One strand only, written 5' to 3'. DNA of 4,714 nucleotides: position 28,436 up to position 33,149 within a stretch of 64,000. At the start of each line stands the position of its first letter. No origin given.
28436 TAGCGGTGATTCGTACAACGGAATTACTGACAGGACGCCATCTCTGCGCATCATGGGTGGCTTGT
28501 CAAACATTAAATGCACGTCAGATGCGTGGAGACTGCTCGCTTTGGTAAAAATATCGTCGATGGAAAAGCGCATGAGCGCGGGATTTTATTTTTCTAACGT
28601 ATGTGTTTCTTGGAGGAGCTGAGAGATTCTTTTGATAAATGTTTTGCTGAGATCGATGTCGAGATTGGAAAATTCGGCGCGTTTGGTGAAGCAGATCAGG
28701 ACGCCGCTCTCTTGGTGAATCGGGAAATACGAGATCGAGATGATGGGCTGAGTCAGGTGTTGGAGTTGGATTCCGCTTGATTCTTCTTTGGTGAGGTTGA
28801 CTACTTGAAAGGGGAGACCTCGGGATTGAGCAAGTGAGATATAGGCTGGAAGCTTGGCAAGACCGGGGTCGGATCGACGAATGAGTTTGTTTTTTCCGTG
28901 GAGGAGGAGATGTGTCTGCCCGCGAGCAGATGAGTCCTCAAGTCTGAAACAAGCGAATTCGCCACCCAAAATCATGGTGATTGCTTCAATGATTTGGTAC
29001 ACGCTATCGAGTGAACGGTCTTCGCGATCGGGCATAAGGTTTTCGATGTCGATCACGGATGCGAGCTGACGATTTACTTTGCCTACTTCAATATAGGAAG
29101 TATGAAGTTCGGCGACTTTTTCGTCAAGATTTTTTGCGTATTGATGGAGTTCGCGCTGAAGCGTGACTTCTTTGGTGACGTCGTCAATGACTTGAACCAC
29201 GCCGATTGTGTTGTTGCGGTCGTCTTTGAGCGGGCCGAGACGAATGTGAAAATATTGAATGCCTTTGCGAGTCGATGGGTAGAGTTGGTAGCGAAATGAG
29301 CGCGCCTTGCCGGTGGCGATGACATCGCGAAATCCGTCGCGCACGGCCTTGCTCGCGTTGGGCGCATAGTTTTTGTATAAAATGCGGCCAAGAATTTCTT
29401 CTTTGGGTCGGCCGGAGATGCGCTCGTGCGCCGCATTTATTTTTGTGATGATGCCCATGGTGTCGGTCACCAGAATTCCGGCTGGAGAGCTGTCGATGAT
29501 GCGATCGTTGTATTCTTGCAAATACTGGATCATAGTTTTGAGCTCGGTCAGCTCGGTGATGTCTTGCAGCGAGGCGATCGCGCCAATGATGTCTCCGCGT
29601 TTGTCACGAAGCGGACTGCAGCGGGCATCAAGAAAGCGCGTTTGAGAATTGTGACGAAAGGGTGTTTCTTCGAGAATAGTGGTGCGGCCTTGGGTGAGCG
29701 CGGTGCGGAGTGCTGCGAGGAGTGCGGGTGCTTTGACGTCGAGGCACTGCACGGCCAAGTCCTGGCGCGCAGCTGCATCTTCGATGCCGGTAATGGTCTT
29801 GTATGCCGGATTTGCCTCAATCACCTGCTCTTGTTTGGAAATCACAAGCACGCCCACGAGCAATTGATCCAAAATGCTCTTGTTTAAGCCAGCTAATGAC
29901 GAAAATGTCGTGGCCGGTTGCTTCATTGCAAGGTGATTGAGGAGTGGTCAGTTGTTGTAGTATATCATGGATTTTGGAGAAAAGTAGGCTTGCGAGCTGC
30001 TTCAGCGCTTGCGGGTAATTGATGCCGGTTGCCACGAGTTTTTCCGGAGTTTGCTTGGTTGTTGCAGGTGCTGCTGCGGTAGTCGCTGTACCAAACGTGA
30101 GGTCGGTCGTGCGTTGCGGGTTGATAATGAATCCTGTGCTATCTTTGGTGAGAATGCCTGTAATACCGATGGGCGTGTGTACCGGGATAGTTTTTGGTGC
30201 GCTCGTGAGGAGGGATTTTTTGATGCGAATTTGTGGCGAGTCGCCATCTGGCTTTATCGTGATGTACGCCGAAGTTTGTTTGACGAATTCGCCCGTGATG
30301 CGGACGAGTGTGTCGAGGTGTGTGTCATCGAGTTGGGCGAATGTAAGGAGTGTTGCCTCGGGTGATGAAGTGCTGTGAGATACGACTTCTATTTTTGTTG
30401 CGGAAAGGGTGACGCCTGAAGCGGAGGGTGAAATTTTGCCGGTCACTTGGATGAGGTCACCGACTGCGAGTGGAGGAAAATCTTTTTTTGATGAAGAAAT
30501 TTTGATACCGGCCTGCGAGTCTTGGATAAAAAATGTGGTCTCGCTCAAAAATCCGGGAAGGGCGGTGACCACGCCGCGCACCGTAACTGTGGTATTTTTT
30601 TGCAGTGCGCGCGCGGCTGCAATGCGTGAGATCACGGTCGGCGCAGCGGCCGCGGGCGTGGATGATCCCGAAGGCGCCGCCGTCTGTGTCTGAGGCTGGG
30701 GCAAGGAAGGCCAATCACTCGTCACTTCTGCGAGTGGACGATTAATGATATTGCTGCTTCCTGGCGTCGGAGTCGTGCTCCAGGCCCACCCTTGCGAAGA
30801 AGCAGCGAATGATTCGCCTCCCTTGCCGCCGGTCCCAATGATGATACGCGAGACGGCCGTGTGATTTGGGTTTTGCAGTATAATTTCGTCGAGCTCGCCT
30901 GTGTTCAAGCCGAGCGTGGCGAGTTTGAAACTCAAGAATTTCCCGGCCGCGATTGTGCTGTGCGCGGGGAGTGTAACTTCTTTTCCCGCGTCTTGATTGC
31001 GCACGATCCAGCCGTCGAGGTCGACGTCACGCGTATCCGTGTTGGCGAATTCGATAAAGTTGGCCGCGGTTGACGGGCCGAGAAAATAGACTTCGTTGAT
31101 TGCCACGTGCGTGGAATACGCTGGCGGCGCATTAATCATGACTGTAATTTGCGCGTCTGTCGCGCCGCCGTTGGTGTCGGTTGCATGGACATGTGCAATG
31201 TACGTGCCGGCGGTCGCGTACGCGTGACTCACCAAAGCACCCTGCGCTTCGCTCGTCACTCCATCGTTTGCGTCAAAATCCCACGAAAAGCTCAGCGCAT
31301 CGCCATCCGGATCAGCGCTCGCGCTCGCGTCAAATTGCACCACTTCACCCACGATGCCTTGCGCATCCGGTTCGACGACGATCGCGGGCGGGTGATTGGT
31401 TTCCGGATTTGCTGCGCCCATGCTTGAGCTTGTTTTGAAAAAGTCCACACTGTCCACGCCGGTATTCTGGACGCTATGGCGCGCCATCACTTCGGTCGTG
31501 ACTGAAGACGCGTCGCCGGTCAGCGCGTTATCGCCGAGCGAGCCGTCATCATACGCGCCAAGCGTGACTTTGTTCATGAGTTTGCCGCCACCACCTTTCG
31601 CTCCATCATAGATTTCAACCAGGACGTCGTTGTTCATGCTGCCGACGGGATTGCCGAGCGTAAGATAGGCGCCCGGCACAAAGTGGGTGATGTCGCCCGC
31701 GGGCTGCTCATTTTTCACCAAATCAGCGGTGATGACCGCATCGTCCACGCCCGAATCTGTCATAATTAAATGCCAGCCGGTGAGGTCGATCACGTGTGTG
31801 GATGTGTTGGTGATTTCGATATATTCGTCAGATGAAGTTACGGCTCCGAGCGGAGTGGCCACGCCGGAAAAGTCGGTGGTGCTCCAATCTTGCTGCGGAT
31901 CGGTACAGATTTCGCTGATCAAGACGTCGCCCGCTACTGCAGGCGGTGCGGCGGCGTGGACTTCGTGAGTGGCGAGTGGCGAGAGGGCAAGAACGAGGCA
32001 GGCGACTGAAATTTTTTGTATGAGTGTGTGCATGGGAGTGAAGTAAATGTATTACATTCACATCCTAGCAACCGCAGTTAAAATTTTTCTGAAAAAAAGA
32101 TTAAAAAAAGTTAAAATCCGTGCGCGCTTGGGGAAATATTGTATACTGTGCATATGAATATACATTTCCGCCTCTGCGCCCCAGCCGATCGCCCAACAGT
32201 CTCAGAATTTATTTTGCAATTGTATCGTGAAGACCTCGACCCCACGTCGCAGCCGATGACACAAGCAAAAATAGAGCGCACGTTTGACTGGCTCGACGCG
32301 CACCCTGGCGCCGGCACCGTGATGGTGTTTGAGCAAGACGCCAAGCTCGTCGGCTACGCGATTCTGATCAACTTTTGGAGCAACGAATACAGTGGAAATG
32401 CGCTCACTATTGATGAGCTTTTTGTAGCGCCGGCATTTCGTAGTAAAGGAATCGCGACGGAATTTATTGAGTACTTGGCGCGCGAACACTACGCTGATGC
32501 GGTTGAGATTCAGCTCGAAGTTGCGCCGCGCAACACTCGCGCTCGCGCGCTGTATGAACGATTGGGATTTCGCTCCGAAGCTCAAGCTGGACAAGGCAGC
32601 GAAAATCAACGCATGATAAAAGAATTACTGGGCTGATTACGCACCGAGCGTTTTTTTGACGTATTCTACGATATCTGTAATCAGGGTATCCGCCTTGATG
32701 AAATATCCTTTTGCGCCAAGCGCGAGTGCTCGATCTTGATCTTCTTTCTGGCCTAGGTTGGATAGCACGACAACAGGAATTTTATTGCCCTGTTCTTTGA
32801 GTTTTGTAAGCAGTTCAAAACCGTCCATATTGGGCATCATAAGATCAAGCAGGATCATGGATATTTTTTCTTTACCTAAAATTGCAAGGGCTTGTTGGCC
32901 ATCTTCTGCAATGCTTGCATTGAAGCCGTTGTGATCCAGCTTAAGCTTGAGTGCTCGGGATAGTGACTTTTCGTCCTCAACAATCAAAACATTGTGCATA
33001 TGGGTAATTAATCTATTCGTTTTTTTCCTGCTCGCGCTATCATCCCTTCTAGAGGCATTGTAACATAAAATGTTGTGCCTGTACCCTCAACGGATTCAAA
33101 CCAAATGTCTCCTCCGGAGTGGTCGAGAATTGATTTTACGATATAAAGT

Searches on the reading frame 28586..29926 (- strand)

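Call 7: search_protein_families(library=pfam, proteins=[window:28586-29926:-], max_evalue=0.0001)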
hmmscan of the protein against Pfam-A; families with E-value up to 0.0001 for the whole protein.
window:28586-29926:- (446 aa): 6 families
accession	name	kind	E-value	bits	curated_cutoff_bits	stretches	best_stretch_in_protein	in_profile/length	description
PF08448.16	PAS_4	-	9.1e-30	103.6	23.1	2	19-126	1-108/110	PAS fold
PF00989.32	PAS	-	7e-22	78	22.6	2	141-250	4-113/113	PAS fold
PF13426.13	PAS_9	-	1.9e-19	70.3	27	2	148-252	1-103/103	PAS domain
PF13188.13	PAS_8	-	2.4e-12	46.7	21.8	1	142-183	5-46/65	PAS domain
PF13596.12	PAS_10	-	3e-08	34.7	22.1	0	18-124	4-106/106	PAS domain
PF08447.18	PAS_3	-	1.1e-06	29.2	25.6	0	161-244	2-86/89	PAS fold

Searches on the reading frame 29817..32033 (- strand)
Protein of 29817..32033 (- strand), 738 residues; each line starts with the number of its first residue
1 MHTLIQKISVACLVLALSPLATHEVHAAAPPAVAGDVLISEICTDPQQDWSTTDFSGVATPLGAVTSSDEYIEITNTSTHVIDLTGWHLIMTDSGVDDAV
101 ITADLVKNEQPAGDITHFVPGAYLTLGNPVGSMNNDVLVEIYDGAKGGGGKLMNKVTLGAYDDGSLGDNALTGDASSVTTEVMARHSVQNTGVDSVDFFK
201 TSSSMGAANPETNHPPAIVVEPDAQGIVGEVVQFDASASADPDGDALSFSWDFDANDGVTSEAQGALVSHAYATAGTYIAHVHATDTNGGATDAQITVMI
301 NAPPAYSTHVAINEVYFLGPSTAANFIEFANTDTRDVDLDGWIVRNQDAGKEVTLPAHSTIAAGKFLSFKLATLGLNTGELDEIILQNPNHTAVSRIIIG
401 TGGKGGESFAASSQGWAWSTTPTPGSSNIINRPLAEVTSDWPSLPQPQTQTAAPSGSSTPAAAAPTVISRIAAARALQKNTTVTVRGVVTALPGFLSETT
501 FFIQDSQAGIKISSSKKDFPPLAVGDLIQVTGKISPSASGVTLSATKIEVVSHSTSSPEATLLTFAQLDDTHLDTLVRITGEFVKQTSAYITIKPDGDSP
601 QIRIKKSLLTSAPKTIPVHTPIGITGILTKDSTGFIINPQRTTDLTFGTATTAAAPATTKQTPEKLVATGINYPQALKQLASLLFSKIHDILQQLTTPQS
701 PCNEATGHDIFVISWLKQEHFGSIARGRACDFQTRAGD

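Call 7: search_protein_families(library=pfam, proteins=[window:29817-32033:-], max_evalue=0.0001)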
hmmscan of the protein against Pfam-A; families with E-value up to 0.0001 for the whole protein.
window:29817-32033:- (738 aa): 6 families
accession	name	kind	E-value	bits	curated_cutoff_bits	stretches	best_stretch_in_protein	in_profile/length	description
PF00932.25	LTD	-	1.8e-21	77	34.3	2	306-397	4-105/109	Lamin Tail Domain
PF18911.6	PKD_4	-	1.6e-18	66.9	27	1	213-297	1-82/85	PKD domain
PF00801.26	PKD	-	8.5e-10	38.9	23.5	1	229-293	14-74/80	PKD domain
PF04076.19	BOF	-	4.2e-06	27.2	25.8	0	455-549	13-102/103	Bacterial OB fold (BOF) protein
PF01336.31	tRNA_anti-codon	-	4.5e-06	26.9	27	0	483-551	1-75/75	OB-fold nucleic acid binding domain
PF22352.2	K319L-like_PKD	-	2.7e-05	24.5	27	1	231-300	13-84/84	K319L-like, PKD domain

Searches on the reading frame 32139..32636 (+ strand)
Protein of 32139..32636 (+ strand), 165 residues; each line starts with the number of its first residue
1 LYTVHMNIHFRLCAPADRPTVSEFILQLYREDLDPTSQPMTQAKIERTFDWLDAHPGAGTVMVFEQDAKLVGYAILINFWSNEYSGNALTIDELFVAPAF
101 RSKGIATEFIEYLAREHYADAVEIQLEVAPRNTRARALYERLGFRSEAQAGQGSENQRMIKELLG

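Call 57: search_protein_families(library=pfam, proteins=[window:32139-32636:+], max_evalue=0.001)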
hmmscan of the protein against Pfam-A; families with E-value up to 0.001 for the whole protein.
window:32139-32636:+ (165 aa): 6 families
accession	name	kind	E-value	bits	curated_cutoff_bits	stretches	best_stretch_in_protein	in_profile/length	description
PF00583.31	Acetyltransf_1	-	2.6e-17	63.6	20.7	1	29-144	5-116/116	Acetyltransferase (GNAT) family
PF13508.13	Acetyltransf_7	-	7e-14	52.4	27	1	59-145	3-83/84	Acetyltransferase (GNAT) domain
PF13673.13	Acetyltransf_10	-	2e-10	41.1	23.6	1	58-159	30-124/128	Acetyltransferase (GNAT) domain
PF13302.13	Acetyltransf_3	-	3.1e-08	34.9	25.4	1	31-145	30-138/138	Acetyltransferase (GNAT) domain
PF08445.16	FR47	-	7.2e-07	29.5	22.1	1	92-147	25-80/86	FR47-like protein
PF13420.13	Acetyltransf_4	-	0.00013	22.5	24.3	1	42-159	31-150/155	Acetyltransferase (GNAT) domain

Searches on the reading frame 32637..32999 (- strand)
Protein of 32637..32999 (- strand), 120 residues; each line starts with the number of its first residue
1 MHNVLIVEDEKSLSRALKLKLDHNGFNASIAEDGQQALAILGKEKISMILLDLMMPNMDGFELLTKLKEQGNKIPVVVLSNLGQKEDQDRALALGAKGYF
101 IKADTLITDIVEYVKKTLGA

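Call 7: search_protein_families(library=pfam, proteins=[window:32637-32999:-], max_evalue=0.0001)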
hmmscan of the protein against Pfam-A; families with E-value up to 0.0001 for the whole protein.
window:32637-32999:- (120 aa): 1 family
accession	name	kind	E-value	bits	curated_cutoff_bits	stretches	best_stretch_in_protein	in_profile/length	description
PF00072.30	Response_reg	-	4.2e-25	88.5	30.2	1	4-103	1-100/111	Response regulator receiver domain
